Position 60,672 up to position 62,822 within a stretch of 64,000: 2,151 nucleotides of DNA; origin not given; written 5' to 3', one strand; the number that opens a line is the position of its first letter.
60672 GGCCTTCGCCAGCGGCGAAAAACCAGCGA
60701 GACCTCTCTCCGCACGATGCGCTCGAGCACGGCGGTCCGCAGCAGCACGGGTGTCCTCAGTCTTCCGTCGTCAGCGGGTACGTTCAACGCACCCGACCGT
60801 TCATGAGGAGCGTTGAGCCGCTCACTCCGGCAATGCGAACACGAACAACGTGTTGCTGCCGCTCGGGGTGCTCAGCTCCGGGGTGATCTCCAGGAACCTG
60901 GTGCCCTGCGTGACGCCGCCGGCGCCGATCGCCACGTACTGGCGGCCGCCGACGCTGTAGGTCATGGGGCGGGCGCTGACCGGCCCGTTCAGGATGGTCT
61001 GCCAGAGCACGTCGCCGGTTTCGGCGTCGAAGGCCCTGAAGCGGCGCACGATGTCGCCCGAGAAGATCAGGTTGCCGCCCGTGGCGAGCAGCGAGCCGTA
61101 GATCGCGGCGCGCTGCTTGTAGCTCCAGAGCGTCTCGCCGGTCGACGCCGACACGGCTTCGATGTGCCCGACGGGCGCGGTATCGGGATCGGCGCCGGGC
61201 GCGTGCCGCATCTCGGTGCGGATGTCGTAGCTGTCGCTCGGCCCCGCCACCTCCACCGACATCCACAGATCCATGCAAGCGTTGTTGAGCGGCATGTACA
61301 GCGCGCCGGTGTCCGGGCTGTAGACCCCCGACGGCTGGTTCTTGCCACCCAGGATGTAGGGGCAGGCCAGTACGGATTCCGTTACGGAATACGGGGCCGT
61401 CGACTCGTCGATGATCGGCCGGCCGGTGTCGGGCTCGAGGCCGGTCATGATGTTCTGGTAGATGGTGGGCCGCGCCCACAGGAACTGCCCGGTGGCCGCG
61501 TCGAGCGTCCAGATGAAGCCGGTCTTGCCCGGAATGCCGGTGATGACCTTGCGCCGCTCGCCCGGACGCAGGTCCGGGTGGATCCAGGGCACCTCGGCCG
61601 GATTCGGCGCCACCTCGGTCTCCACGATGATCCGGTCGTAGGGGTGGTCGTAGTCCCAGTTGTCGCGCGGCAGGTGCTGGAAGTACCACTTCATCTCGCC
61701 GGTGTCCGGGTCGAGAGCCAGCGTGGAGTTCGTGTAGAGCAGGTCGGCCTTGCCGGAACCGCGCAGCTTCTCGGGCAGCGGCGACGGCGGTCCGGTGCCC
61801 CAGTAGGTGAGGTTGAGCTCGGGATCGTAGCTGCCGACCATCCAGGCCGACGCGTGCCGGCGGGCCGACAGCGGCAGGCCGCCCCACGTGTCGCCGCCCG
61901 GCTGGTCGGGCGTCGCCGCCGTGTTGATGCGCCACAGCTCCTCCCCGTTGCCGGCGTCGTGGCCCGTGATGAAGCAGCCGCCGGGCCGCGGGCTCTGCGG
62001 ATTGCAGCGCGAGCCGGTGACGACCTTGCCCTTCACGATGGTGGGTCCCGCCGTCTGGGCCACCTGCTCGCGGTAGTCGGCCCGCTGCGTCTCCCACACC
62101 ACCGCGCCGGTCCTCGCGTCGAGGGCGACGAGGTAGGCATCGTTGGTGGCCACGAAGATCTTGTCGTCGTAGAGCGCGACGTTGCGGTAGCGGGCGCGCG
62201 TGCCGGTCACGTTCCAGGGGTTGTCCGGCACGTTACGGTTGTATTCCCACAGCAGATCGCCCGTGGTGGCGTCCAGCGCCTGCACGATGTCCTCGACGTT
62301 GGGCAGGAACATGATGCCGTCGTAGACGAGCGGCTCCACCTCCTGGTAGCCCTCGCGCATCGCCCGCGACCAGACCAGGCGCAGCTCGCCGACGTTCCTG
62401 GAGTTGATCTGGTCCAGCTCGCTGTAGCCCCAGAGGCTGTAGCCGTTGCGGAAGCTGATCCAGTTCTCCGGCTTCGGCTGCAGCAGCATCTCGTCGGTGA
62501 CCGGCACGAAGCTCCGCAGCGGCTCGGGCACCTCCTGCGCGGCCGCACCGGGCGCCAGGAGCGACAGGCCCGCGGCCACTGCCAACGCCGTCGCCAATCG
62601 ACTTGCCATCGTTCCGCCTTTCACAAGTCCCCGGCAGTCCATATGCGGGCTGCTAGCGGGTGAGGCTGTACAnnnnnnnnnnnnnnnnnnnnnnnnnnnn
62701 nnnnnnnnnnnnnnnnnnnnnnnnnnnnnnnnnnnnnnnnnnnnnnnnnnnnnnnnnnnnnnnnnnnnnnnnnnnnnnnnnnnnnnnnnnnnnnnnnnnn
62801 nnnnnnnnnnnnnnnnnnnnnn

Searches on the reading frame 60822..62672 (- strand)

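Call 68: search_protein_families(library=pfam, proteins=[window:60822-62672:-], max_evalue=0.00001)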
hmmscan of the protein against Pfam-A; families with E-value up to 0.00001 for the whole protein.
window:60822-62672:- (616 aa): 3 families
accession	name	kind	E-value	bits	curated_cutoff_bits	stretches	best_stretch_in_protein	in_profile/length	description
PF01011.28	PQQ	-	5.4e-60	204.2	26.7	2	71-399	1-336/595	Glucose/ethanol/alcohol dehydrogenase, beta-propeller domain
PF13360.13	PQQ_2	-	1.2e-27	97.5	27.6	2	98-219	54-174/233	Outer membrane protein assembly factor BamB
PF13570.13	Beta-prop_ACSF4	-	9.8e-12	45.3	133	0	502-574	155-225/329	Beta-alanine-activating enzyme, beta-propeller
